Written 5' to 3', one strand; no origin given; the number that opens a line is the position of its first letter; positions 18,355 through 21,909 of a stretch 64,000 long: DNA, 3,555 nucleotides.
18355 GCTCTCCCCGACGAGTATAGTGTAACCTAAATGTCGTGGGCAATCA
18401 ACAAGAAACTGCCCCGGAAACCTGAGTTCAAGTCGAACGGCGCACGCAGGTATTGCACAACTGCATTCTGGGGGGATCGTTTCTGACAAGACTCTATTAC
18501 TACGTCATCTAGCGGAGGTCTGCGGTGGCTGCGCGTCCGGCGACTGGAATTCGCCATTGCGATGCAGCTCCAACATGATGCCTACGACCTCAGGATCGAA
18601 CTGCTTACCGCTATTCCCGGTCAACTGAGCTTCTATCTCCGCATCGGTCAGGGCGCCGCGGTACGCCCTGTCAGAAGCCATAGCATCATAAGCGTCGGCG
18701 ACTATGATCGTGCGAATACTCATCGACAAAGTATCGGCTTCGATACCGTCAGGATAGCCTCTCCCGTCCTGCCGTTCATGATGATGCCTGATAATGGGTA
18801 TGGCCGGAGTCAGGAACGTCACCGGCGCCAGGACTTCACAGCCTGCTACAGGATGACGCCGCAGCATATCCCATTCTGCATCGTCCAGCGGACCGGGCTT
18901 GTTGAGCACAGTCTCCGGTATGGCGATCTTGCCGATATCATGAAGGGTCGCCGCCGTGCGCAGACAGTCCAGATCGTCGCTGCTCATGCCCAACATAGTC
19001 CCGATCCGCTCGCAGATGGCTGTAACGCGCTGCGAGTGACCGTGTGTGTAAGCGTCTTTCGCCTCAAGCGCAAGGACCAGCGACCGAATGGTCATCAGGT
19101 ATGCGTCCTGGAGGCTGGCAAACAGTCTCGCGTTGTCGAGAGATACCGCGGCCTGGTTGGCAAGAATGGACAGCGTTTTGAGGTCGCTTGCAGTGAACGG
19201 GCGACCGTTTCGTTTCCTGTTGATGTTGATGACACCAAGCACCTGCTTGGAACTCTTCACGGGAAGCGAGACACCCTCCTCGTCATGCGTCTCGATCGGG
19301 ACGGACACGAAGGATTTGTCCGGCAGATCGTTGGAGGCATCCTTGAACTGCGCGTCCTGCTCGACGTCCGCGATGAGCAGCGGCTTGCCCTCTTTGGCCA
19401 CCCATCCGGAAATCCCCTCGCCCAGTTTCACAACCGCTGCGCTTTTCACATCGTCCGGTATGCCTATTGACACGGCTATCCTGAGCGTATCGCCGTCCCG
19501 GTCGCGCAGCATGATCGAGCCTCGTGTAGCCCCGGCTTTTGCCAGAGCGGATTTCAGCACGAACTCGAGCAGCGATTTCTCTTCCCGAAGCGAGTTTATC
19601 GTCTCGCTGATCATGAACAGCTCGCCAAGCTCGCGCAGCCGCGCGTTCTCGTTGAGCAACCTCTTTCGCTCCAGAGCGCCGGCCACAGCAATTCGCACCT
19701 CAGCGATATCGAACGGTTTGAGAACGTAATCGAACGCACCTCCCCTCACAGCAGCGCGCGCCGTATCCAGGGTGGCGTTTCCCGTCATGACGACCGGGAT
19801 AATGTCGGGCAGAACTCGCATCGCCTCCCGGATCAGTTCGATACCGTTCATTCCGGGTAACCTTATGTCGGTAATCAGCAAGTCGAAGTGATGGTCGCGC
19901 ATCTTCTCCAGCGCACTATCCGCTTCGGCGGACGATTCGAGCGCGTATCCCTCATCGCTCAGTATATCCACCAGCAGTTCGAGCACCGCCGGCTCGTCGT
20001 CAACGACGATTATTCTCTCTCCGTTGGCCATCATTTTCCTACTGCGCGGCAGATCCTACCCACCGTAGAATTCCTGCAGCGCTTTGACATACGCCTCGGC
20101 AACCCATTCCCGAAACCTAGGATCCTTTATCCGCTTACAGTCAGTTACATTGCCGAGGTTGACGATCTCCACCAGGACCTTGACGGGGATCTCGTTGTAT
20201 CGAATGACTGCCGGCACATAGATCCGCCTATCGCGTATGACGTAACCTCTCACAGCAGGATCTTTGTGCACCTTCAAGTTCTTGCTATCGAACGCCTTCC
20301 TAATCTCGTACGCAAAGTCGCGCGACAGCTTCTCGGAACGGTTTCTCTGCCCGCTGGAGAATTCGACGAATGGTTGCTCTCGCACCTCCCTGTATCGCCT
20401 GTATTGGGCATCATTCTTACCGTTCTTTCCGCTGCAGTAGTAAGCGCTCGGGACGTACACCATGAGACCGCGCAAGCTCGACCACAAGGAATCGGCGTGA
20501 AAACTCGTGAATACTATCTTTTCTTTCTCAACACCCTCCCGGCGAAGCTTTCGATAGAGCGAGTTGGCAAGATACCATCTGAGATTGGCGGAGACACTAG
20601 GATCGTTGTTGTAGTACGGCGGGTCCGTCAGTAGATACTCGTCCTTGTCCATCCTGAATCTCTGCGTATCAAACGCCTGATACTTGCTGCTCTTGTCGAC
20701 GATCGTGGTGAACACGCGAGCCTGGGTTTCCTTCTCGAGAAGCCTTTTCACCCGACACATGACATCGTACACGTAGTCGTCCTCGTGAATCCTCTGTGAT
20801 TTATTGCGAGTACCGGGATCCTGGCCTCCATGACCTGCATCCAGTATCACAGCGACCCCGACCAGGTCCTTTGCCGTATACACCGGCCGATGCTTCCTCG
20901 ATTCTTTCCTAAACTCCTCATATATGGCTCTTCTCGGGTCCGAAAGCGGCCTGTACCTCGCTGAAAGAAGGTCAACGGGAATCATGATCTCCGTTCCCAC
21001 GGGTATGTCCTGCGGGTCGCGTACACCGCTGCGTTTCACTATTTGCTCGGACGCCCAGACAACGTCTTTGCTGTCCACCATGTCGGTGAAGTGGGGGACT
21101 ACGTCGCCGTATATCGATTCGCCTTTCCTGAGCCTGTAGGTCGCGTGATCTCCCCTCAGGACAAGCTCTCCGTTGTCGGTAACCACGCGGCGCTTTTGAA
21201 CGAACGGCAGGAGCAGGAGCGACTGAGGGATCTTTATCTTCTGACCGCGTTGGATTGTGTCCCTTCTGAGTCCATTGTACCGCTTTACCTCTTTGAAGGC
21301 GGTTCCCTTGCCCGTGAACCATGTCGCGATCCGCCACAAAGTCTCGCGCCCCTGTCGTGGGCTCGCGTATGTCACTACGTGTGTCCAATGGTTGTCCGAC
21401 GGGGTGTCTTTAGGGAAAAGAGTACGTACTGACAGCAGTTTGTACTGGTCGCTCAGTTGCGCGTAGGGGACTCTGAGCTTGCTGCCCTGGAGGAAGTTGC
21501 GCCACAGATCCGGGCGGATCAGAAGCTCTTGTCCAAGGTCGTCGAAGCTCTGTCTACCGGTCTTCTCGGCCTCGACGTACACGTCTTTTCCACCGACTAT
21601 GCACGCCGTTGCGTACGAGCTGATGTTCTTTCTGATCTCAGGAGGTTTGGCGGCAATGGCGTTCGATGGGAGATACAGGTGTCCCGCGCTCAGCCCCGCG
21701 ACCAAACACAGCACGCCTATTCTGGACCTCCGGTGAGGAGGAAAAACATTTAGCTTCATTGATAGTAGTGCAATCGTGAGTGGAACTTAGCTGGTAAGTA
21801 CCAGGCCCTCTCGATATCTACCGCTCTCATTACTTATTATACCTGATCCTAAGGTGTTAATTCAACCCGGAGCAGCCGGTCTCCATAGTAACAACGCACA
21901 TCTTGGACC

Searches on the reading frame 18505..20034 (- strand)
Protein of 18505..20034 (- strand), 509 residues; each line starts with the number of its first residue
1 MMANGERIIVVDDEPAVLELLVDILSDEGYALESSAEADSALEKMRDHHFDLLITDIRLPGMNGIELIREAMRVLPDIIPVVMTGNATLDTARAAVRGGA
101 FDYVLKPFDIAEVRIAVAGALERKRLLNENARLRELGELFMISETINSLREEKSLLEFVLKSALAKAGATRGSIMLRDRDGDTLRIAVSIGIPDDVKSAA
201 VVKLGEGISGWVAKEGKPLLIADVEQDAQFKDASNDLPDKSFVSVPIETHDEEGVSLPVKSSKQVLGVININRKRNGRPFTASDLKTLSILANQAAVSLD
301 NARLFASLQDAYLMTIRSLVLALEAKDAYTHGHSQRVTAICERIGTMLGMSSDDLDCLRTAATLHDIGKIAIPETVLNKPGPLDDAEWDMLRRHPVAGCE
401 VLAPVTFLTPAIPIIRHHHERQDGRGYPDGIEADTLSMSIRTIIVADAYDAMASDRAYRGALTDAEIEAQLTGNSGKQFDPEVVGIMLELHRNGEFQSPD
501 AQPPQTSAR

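Call 10: search_protein_families(library=pfam, proteins=[window:18505-20034:-], max_evalue=0.001)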
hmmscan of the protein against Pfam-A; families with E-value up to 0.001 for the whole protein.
window:18505-20034:- (509 aa): 6 families
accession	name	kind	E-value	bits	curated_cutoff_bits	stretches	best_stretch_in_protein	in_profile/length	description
PF13487.12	HD_5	-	3.6e-32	111.9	27.2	1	322-483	6-170/170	HD domain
PF00072.30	Response_reg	-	2.9e-25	89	30.2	1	8-117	1-110/111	Response regulator receiver domain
PF01966.28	HD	-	2.3e-18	67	22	1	332-452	3-116/116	HD domain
PF13185.12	GAF_2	-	5.4e-18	66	28.6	1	151-300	3-136/136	GAF domain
PF01590.32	GAF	-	5.8e-13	50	22.4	1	155-299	5-133/133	GAF domain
PF13492.12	GAF_3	-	2.2e-11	44.7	27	1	154-301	4-129/129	GAF domain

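Call 66: find_encoding_contigs(protein=window:18505-20034:-, flank=10000, max_places=5)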
Protein window:18505-20034:- (509 aa): 1 contig read that carries it; 1 place shown.
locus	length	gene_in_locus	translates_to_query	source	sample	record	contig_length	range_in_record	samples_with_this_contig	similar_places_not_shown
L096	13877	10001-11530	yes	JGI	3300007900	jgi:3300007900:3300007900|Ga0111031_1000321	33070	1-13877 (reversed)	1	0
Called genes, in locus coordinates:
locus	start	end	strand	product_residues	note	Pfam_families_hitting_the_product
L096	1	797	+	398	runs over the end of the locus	PF00990:GGDEF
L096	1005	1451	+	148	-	PF02082:Rrf2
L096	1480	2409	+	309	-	PF00291:PALP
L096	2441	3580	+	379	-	PF01053:Cys_Met_Meta_PP, PF00155:Aminotran_1_2 (weak)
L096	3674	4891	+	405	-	PF00266:Aminotran_5, PF01212:Beta_elim_lyase (weak)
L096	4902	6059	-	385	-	PF00155:Aminotran_1_2 (faint), PF00266:Aminotran_5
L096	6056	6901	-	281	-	PF01592:NifU_N, PF04324:Fer2_BFD, PF01106:NifU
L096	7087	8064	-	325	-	PF25087:GMPPB_C (faint), PF00132:Hexapep (weak)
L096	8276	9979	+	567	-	PF01476:LysM (weak), PF01520:Amidase_3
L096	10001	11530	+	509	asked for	PF00072:Response_reg, PF01590:GAF, PF13185:GAF_2, PF13492:GAF_3, PF13487:HD_5, PF01966:HD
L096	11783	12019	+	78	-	-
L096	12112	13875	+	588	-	?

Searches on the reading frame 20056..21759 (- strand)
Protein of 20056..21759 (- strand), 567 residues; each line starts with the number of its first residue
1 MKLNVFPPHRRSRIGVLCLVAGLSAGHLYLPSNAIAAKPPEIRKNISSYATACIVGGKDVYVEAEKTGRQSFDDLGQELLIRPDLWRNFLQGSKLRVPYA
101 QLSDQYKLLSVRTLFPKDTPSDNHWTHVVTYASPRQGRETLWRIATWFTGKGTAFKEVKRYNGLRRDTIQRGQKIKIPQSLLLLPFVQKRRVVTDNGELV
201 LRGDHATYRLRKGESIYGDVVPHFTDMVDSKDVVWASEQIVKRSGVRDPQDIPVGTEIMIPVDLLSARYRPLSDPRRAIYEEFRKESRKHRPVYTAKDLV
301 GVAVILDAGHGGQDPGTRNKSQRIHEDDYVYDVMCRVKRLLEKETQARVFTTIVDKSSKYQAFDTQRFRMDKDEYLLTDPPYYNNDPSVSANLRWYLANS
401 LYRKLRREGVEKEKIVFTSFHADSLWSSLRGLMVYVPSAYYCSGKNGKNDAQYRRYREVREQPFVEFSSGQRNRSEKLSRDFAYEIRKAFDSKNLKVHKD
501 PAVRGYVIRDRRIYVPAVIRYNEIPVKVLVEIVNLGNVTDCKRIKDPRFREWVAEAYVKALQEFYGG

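Call 10: search_protein_families(library=pfam, proteins=[window:20056-21759:-], max_evalue=0.001)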
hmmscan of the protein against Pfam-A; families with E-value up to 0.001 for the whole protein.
window:20056-21759:- (567 aa): 2 families
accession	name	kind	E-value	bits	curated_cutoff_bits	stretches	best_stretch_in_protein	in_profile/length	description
PF01520.23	Amidase_3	-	9.2e-18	65.3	27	1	304-562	1-173/174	N-acetylmuramoyl-L-alanine amidase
PF01476.26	LysM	-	7.5e-08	32.6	20.9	1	139-178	7-43/43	LysM domain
